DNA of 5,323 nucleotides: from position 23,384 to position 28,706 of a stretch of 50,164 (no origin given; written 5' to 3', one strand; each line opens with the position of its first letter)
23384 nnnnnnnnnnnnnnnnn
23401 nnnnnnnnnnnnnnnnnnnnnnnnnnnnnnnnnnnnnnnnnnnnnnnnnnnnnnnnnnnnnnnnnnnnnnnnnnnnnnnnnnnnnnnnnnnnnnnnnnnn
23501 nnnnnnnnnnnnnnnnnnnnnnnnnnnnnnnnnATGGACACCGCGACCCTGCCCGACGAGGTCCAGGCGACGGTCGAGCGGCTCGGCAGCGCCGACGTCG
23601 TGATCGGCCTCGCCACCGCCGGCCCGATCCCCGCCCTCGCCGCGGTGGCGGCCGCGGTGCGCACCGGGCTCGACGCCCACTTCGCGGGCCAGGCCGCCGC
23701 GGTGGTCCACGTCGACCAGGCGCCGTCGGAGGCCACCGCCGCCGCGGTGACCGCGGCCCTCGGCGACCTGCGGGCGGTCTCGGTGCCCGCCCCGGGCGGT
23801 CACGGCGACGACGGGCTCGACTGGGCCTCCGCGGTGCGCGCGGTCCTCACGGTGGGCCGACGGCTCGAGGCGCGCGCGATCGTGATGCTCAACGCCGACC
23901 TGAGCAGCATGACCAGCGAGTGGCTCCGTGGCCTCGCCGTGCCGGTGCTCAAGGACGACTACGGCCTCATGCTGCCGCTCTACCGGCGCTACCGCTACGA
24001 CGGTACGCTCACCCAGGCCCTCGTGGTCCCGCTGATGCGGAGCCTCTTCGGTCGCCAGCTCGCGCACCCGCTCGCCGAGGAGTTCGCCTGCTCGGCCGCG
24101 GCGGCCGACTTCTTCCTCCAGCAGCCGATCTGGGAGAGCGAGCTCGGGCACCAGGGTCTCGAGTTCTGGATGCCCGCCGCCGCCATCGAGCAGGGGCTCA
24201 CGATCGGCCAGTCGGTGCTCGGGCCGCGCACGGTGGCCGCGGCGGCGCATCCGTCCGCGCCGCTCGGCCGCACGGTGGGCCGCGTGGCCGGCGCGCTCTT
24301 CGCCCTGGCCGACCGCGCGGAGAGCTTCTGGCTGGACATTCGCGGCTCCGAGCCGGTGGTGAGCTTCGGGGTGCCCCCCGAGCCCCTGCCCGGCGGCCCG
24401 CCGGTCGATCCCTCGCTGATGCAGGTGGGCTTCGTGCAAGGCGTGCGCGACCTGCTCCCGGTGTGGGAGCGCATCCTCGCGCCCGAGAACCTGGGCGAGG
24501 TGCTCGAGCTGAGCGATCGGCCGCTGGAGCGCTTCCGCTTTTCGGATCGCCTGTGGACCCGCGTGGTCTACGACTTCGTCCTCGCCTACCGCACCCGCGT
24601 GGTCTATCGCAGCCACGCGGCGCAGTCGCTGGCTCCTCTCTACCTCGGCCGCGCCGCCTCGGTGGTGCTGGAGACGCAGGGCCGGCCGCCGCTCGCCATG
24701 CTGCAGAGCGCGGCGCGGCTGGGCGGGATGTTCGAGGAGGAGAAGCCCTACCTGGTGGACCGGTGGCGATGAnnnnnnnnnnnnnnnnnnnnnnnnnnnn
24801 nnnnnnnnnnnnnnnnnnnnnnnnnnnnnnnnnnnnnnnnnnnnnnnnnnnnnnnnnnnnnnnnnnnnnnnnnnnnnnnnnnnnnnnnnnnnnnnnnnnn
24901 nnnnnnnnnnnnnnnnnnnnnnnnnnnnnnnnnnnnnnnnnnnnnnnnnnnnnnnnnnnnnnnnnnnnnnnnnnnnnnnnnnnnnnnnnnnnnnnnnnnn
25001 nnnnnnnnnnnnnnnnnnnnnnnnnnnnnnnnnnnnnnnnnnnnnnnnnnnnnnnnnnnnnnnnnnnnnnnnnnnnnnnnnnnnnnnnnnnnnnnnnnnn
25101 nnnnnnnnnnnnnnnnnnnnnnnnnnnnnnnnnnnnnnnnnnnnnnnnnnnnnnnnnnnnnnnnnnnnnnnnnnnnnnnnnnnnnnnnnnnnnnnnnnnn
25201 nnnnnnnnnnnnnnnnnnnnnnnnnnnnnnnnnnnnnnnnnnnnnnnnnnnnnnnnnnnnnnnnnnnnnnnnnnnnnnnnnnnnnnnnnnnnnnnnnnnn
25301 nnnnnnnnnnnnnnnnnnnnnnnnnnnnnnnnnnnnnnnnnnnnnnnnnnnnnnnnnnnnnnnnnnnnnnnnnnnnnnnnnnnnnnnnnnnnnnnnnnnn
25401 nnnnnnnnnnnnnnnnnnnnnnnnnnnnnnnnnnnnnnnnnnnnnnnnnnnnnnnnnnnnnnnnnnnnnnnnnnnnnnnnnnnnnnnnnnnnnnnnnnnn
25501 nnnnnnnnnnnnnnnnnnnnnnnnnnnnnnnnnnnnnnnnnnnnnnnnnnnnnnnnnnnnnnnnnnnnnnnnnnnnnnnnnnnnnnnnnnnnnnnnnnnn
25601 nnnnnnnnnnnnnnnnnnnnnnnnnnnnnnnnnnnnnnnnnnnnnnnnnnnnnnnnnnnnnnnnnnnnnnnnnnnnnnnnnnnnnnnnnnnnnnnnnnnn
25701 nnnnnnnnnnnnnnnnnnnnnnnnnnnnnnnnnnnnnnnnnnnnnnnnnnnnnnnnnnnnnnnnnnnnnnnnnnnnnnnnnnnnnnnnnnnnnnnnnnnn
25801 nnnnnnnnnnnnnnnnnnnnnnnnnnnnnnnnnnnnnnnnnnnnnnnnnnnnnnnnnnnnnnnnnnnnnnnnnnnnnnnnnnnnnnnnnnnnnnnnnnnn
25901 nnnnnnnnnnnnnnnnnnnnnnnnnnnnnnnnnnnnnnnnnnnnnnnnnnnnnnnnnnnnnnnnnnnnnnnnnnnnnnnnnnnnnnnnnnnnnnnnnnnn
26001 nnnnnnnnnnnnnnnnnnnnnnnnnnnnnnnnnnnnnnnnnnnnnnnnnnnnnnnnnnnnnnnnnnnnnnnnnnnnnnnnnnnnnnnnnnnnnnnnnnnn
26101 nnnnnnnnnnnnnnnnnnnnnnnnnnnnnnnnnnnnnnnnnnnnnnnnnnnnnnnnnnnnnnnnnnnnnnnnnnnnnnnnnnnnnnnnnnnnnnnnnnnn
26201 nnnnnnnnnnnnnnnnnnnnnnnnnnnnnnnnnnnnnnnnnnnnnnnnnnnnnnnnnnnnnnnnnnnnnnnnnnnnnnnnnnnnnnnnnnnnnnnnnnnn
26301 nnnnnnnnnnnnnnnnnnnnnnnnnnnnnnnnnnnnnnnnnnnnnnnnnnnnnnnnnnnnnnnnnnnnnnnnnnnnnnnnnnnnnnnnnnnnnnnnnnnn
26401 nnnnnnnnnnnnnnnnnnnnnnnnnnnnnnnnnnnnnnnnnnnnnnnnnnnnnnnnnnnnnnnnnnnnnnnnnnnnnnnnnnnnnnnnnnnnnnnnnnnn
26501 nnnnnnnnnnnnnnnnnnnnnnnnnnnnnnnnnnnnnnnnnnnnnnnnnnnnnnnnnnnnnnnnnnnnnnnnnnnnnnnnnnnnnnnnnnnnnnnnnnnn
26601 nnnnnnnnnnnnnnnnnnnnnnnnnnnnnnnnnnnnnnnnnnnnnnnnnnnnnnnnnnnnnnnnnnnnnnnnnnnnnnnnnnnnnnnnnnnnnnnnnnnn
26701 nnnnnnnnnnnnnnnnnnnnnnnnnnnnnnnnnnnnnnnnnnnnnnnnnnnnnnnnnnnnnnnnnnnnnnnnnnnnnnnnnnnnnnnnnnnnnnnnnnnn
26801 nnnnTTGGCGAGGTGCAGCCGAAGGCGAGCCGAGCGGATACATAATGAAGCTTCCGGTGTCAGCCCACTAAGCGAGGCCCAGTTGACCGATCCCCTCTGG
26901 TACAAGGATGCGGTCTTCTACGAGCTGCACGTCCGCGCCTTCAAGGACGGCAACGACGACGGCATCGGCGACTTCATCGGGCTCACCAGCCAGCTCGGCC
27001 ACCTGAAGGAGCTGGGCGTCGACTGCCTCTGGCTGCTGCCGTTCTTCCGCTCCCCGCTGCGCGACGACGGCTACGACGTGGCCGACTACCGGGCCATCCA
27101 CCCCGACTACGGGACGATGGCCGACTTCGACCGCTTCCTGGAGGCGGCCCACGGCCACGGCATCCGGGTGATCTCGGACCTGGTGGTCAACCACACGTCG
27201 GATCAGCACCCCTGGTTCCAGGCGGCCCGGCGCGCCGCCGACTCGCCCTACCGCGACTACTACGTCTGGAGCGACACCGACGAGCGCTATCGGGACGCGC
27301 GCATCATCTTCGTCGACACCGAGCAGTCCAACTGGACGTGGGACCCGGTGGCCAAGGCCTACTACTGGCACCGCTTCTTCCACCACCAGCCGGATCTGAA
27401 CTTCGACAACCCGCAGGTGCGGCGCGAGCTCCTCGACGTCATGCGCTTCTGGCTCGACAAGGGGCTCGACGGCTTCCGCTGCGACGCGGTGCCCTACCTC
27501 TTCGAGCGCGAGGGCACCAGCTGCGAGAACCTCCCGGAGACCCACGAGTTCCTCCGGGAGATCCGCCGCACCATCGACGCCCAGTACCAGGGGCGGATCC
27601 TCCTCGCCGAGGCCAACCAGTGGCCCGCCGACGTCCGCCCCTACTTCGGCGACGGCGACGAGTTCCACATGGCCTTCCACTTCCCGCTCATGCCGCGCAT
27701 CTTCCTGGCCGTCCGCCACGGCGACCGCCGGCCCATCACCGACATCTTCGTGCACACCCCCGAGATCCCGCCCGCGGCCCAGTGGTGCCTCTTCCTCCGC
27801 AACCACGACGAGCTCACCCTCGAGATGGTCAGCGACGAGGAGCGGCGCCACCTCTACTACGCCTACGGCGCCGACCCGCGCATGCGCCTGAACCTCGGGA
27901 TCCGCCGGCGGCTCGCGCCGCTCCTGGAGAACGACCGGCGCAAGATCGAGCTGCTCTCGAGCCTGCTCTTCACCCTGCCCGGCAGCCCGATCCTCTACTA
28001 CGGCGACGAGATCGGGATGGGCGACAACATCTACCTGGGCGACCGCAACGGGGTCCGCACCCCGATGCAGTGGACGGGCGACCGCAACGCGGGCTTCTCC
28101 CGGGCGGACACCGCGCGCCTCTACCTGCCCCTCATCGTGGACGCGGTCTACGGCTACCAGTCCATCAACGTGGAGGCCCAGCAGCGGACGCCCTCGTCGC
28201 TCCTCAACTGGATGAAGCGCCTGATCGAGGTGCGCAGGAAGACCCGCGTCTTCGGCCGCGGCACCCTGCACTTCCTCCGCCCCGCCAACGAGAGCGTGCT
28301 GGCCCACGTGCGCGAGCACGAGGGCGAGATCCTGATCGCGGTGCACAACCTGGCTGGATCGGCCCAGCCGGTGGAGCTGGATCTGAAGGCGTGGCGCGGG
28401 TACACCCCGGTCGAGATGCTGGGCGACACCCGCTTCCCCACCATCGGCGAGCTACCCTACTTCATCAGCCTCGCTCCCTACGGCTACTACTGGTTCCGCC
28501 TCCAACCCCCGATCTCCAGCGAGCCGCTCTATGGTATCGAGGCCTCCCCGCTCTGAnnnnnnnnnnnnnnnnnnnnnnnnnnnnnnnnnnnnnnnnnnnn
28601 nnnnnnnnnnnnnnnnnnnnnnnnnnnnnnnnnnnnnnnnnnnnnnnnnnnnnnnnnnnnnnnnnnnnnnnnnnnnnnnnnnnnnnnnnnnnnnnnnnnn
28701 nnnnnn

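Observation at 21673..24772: Translationally coupled trio (DUF5752-like, TreT-like, GT-A-like) inserted directly upstream of glgE: candidate undescribed module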

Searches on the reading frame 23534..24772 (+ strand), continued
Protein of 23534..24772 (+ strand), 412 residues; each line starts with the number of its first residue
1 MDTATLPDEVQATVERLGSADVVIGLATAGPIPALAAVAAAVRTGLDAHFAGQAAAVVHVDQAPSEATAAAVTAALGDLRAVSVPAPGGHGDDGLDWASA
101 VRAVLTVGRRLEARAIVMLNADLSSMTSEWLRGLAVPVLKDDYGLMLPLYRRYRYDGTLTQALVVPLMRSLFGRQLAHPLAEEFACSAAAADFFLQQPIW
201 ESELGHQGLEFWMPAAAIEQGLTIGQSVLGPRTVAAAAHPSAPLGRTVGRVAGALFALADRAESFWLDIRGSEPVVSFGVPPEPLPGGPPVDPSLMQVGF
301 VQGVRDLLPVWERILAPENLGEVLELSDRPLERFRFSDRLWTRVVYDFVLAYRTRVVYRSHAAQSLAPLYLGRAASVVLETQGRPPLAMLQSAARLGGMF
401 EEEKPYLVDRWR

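Call 61: search_solved_structures(query=A3, max_evalue=1, show_alignments=2)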
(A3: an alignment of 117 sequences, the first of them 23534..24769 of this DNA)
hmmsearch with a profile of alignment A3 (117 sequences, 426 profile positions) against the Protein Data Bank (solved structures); distinct sequences matched with E-value up to 1: 14.
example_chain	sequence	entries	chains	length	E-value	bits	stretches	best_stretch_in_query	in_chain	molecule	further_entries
7pdo_A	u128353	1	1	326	7.5e-09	38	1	23-265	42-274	Glucosyl-3-phosphoglycerate synthase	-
7p5l_A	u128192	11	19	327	7.6e-09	38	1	23-265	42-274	Glucosyl-3-phosphoglycerate synthase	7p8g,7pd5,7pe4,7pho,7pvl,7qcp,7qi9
4y6n_A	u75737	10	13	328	6.1e-08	35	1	23-264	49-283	Glucosyl-3-phosphoglycerate synthase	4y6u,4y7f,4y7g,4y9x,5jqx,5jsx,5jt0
3e25_A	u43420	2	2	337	6.7e-08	34.9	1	23-264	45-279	Putative uncharacterized protein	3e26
4ddz_A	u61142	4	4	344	7.2e-08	34.8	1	23-264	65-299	GLUCOSYL-3-PHOSPHOGLYCERATE SYNTHASE (GpgS) | Glucosyl-3-phosphoglycerate synthase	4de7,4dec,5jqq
3ckj_A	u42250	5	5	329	8e-08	34.6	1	23-264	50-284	Putative uncharacterized protein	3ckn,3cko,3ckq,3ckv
6yv7_B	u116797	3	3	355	0.0085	18.1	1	23-115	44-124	Glycosyl transferase, family 2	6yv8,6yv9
6yv7_A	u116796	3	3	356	0.0085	18.1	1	23-114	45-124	Glycosyl transferase, family 2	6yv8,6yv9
9omm_A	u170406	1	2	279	0.014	17.4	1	21-88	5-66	Glycosyltransferase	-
9omh_A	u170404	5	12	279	0.014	17.4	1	21-88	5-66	Glycosyltransferase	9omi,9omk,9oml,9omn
9omj_A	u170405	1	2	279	0.017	17.1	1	21-88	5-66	Glycosyltransferase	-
5mlz_A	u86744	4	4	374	0.069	15.1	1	21-131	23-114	Dolichol monophosphate mannose synthase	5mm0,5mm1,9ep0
9hwj_A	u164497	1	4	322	0.11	14.4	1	24-154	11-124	Undecaprenyl-phosphate 4-deoxy-4-formamido-L-arabinose transferase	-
9bhc_C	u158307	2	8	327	0.25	13.2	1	24-145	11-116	Undecaprenyl-phosphate 4-deoxy-4-formamido-L-arabinose transferase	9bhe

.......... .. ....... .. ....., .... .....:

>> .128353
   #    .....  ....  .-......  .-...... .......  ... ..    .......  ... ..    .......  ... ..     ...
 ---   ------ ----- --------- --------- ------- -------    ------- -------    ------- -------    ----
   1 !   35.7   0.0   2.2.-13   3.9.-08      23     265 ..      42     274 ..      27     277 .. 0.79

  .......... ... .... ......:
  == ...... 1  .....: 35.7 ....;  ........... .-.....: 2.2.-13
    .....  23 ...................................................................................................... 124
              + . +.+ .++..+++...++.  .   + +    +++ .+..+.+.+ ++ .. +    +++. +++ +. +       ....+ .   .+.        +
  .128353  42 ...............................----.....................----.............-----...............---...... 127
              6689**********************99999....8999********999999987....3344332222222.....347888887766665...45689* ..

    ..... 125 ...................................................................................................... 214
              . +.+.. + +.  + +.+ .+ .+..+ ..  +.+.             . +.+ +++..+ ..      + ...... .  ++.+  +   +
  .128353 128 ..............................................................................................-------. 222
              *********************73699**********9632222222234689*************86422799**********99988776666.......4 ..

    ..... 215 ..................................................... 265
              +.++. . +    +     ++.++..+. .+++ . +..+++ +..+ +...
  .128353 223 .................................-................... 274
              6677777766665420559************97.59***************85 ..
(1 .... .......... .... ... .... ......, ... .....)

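Call 78: list_cluster_members(proteins=[P0269, P0272, P0278, P0284, P0289, P0292, P0297, P0308, P0337, P0356])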
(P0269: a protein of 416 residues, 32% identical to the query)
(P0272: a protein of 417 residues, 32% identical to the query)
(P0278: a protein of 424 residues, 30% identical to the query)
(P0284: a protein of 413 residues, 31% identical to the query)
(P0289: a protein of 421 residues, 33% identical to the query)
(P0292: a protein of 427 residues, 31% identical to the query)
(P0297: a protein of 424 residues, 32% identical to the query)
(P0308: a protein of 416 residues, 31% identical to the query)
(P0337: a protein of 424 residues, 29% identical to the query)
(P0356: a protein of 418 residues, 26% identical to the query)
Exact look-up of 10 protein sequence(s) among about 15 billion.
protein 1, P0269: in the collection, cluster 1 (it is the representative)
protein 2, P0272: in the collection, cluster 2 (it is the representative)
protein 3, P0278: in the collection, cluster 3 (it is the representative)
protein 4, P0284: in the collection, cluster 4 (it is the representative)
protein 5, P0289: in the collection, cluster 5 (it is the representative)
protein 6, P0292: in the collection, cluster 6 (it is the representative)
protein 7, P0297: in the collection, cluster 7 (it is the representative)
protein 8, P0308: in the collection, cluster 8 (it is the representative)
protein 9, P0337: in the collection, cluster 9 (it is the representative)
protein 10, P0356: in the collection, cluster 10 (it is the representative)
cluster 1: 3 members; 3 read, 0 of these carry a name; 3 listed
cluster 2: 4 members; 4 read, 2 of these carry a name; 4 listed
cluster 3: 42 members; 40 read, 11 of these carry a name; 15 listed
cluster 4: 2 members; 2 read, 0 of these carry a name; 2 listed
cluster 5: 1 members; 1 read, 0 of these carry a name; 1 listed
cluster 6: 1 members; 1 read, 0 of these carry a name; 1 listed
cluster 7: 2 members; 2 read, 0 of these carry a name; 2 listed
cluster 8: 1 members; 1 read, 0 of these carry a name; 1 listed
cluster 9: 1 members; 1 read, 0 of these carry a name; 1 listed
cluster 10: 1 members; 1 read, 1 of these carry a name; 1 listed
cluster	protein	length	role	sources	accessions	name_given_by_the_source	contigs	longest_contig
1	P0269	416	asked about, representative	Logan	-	-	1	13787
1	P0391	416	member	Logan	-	-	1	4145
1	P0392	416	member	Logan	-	-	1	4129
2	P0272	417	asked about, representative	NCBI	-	-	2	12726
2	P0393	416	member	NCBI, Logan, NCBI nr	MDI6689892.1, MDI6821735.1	MAG: glycosyltransferase [Actinomycetota bacterium] | glycosyltransferase [Actinomycetota bacterium]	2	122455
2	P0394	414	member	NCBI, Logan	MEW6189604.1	MAG: glycosyltransferase [Actinomycetota bacterium]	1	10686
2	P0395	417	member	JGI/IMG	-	-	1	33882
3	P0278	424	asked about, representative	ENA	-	-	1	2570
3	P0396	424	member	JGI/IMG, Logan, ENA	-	hypothetical protein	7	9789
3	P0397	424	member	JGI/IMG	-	glycosyltransferase involved in cell wall biosynthesis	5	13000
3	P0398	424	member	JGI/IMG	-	hypothetical protein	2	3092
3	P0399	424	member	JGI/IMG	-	glycosyltransferase involved in cell wall biosynthesis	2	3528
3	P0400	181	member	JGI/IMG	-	hypothetical protein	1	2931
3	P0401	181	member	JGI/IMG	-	hypothetical protein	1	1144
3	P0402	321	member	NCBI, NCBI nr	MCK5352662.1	glycosyl transferase family 2, partial [bacterium] | glycosyl transferase family 2 [bacterium]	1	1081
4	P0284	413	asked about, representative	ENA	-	-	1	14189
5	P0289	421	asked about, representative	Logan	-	-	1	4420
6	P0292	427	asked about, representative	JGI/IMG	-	-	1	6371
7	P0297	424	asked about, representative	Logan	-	-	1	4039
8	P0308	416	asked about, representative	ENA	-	-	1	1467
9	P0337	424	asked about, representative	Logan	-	-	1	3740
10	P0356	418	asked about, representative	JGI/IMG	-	glucosylglycerate synthase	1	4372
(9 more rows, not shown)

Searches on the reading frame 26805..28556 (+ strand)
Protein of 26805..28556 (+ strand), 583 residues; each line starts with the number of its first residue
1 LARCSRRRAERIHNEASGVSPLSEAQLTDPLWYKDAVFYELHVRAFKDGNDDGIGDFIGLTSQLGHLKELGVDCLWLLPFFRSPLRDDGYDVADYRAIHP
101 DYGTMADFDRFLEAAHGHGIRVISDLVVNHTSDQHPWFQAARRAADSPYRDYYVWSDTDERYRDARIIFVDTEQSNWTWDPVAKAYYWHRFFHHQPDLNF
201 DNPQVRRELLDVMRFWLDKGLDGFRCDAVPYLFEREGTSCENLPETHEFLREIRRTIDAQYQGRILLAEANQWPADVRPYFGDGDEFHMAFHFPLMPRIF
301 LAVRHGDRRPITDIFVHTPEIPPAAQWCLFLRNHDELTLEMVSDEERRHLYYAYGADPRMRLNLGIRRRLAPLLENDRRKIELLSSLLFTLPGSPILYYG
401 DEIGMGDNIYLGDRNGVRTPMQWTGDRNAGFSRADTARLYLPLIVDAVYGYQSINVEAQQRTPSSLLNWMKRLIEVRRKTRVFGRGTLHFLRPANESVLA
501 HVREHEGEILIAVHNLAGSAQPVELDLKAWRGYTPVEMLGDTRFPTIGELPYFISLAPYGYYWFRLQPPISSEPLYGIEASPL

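Call 10: search_protein_families(library=pfam, proteins=[window:26805-28556:+], max_evalue=0.01)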
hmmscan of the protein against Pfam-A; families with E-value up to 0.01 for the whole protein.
window:26805-28556:+ (583 aa): 3 families
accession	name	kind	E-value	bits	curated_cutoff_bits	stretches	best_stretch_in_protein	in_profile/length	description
PF00128.31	Alpha-amylase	-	2.2e-95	321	22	2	44-336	5-316/446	Alpha amylase, catalytic domain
PF16657.11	Malt_amylase_C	-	4.2e-25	88.1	27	1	486-563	1-75/75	Maltogenic Amylase, C-terminal domain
PF23915.1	SusG_C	-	0.0045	17.7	27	1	498-527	1-30/62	Alpha-amylase SusG C-terminal domain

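Call 11: search_protein_families(library=ncbifam, proteins=[window:26805-28556:+], max_evalue=0.01)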
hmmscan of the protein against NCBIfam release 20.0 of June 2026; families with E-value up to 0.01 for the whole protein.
window:26805-28556:+ (583 aa): 39 families (the best 25 are shown)
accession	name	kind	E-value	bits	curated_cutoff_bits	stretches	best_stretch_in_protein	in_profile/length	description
TIGR02456.1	treS_nterm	equivalog_domain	1.8e-280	931.1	678.35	1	32-567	2-539/539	maltose alpha-D-glucosyltransferase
NF051899.1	BetGalacBglAAgro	equivalog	3.3e-91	306.3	900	2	32-234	2-204/537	beta-galactosidase BglA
TIGR02403.1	trehalose_treC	equivalog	8e-87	292.1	799.05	2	33-230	2-196/544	alpha,alpha-phosphotrehalase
NF008183.0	PRK10933.1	subfamily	5.5e-78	263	535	2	30-234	5-207/551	alpha,alpha-phosphotrehalase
NF041321.1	Alpha-amyl_MalA_Halo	equivalog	1.8e-45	155.5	875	1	26-270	249-455/666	alpha-amylase MalA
NF008051.0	PRK10785.1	equivalog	6.5e-40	136.9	568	3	55-295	176-399/607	maltodextrin glucosidase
NF041090.1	Cyc-maltodext_AglB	equivalog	4.7e-35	121.3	540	2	55-228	62-207/470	cyclomaltodextrinase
TIGR02402.1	trehalose_TreZ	equivalog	9.9e-26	90.1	538.8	2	5-131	61-186/545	malto-oligosyltrehalose trehalohydrolase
NF011083.0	PRK14510.1-2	equivalog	6.5e-21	73.6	1322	1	55-405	220-548/1186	bifunctional glycogen debranching protein GlgX/4-alpha-glucanotransferase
NF008967.0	PRK12313.1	equivalog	1.4e-15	56.7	577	2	37-132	149-246/633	1,4-alpha-glucan branching protein GlgB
TIGR02401.1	trehalose_TreY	equivalog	1.7e-14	53.1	498.65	1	62-161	20-124/838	malto-oligosyltrehalose synthase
NF003811.1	PRK05402.1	equivalog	2.3e-13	49.6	741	1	37-135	142-242/619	1,4-alpha-glucan branching protein GlgB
TIGR02100.1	glgX_debranch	equivalog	4.7e-13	48.1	640.9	1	32-135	152-274/688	glycogen debranching protein GlgX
TIGR03852.1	sucrose_gtfA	equivalog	4.4e-10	38.7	334.4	1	71-260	30-223/470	sucrose phosphorylase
NF007060.0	PRK09505.2-5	equivalog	4.4e-10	38.2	790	1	55-131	232-322/690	alpha-amylase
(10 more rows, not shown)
